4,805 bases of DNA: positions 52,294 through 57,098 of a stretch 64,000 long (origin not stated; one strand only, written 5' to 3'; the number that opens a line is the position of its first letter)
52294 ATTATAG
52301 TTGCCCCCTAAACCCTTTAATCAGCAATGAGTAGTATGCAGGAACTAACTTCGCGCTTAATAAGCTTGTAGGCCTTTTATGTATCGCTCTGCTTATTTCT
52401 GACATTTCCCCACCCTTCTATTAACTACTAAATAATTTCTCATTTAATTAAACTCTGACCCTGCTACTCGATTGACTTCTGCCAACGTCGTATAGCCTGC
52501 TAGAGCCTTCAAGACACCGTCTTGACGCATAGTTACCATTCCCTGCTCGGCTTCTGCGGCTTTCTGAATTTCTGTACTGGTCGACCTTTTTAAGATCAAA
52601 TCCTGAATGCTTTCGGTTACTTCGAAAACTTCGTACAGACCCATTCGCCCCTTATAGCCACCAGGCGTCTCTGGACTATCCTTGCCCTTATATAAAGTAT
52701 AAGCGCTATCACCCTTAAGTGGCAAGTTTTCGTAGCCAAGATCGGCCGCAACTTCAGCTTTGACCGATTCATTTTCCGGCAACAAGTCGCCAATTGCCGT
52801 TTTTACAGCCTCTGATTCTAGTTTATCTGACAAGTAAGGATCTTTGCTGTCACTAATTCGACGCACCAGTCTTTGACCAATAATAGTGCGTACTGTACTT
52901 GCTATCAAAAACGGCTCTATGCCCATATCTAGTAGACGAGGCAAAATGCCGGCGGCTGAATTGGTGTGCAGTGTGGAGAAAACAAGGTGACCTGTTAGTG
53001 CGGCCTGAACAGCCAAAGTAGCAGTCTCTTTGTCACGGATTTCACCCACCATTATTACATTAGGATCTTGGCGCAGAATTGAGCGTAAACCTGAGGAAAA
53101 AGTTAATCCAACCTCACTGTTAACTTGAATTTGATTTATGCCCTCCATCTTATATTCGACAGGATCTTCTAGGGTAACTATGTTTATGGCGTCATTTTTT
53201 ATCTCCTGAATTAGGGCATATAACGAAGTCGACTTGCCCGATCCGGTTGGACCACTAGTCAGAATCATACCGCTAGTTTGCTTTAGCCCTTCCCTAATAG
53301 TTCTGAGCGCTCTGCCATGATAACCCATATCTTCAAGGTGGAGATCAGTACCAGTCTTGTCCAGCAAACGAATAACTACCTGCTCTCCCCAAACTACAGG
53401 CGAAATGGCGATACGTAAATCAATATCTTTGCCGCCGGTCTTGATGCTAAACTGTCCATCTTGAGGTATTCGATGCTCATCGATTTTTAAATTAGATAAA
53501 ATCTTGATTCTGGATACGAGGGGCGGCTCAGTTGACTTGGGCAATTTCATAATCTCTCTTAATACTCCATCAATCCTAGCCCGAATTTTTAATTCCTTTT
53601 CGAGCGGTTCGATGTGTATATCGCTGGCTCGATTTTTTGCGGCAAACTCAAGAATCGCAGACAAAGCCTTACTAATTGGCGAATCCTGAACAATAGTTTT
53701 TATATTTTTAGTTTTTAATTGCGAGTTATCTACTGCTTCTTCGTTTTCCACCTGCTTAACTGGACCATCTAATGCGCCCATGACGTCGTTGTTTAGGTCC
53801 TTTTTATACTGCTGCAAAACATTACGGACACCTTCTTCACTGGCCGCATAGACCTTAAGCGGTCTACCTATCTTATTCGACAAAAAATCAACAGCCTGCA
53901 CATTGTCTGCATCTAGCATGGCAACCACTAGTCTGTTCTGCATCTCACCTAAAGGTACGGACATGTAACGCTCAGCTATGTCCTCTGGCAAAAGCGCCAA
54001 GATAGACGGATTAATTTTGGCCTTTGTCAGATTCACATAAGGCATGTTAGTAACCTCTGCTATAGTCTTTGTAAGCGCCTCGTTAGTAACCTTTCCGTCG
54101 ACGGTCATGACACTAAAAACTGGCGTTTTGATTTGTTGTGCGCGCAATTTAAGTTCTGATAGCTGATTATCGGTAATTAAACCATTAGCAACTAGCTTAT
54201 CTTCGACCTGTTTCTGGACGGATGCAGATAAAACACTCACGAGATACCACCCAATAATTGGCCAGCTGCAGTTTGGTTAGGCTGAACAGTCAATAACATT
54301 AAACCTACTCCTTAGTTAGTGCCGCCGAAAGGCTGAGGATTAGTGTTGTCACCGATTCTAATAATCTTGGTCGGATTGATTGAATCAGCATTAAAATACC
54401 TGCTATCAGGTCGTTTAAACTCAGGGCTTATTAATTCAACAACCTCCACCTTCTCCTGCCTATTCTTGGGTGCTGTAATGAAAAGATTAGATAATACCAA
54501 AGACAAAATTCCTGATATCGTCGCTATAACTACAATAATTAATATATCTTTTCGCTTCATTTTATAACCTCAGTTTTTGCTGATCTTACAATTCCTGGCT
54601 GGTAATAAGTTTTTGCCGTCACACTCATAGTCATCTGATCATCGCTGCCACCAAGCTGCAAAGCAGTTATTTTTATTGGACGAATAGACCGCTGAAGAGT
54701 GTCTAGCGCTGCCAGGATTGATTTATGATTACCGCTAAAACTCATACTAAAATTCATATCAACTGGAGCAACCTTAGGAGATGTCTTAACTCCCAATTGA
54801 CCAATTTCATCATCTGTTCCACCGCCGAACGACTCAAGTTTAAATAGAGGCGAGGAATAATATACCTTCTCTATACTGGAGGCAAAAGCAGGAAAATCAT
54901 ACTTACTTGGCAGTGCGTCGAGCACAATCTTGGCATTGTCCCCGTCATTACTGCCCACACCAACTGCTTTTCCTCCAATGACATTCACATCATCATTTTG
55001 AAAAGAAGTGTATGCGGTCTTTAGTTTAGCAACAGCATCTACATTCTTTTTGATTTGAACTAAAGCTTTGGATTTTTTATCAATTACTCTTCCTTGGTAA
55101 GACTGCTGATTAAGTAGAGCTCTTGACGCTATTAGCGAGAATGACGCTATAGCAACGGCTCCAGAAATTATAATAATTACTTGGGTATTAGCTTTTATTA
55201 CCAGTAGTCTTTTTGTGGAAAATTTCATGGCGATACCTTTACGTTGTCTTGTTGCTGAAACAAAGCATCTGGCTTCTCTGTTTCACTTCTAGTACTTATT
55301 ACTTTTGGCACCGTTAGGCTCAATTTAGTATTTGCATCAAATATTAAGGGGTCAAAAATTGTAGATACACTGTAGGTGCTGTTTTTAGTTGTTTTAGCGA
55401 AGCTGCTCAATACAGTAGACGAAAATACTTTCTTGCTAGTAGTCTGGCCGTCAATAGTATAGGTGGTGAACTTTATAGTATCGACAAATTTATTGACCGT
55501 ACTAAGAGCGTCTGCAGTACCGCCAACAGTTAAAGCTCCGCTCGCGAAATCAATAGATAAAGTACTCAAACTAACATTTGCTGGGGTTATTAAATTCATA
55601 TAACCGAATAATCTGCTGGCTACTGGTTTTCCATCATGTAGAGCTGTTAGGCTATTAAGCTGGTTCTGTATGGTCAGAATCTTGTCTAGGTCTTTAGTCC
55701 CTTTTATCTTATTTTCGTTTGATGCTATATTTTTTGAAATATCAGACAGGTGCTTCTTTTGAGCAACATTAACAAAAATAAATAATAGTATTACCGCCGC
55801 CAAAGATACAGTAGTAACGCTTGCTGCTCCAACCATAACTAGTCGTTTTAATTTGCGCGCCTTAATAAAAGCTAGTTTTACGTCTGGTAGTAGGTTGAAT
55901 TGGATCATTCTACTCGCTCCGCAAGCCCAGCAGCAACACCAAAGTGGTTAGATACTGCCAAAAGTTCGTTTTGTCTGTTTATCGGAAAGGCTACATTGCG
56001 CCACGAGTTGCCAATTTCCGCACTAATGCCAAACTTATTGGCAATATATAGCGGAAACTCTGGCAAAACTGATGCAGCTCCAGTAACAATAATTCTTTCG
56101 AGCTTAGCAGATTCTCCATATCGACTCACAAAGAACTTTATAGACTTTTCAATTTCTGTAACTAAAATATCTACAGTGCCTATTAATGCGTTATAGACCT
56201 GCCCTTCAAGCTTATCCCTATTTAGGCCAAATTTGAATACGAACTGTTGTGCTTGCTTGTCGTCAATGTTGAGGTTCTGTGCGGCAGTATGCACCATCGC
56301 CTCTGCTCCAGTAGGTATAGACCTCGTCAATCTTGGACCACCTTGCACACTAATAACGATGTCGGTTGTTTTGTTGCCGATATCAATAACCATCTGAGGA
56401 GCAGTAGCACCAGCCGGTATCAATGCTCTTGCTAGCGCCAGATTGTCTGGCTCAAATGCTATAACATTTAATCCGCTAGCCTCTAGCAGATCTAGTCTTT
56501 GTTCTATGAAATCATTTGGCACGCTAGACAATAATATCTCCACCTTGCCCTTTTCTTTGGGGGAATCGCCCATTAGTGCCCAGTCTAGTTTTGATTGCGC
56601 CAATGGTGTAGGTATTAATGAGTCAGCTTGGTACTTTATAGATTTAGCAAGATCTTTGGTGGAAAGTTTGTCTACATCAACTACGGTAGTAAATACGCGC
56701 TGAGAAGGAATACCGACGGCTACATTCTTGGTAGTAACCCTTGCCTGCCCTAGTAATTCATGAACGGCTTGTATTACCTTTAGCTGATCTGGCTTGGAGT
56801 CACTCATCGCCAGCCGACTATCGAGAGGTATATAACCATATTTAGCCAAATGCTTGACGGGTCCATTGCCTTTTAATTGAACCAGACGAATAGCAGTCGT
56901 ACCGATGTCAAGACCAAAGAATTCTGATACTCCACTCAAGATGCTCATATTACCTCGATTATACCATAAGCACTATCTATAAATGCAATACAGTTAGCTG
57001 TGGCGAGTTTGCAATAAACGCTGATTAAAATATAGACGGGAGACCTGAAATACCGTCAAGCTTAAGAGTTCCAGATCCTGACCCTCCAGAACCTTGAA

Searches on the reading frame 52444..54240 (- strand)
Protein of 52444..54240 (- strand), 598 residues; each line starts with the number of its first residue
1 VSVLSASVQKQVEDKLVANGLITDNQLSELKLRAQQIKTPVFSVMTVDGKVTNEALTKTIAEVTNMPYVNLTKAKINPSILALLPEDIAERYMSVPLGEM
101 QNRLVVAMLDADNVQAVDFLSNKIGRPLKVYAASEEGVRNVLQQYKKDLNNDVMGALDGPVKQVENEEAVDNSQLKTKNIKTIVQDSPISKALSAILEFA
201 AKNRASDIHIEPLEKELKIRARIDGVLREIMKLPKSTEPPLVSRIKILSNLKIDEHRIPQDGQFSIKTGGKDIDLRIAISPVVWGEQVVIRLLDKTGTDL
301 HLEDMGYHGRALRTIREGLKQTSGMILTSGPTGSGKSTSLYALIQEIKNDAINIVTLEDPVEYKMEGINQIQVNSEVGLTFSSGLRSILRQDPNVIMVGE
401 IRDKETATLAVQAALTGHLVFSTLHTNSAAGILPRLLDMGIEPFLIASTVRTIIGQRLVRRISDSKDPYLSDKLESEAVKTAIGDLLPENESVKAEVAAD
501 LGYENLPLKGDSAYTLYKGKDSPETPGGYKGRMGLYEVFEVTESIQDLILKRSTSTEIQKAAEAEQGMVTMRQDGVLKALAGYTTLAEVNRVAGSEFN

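Call 12: search_protein_families(library=pfam, proteins=[window:52444-54240:-], max_evalue=0.001)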
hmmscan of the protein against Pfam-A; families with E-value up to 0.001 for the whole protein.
window:52444-54240:- (598 aa): 3 families
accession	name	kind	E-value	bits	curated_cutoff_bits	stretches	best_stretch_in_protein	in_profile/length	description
PF00437.27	T2SSE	-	1e-119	399.9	24.9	1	185-591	4-370/370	Type II/IV secretion system protein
PF05157.20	MshEN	-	1.7e-13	50.8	23.1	1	65-146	2-84/90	MshEN domain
PF13173.12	AAA_14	-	0.00091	19.7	27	0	325-432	4-102/129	AAA domain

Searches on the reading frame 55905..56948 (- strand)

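Call 82: search_protein_families(library=pfam, proteins=[window:55905-56948:-], max_evalue=0.0001)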
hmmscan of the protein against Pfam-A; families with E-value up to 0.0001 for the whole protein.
window:55905-56948:- (347 aa): 3 families
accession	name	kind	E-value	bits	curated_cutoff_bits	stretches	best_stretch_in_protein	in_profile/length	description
PF11104.14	PilM_2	-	1.4e-35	123.3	27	1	12-345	1-338/340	Type IV pilus assembly protein PilM;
PF25216.1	Volactin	-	9.3e-10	38.9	35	1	188-275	171-259/321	Volactin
PF14450.12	FtsA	-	6.7e-09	36.6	31.8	1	186-315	1-112/127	Cell division protein FtsA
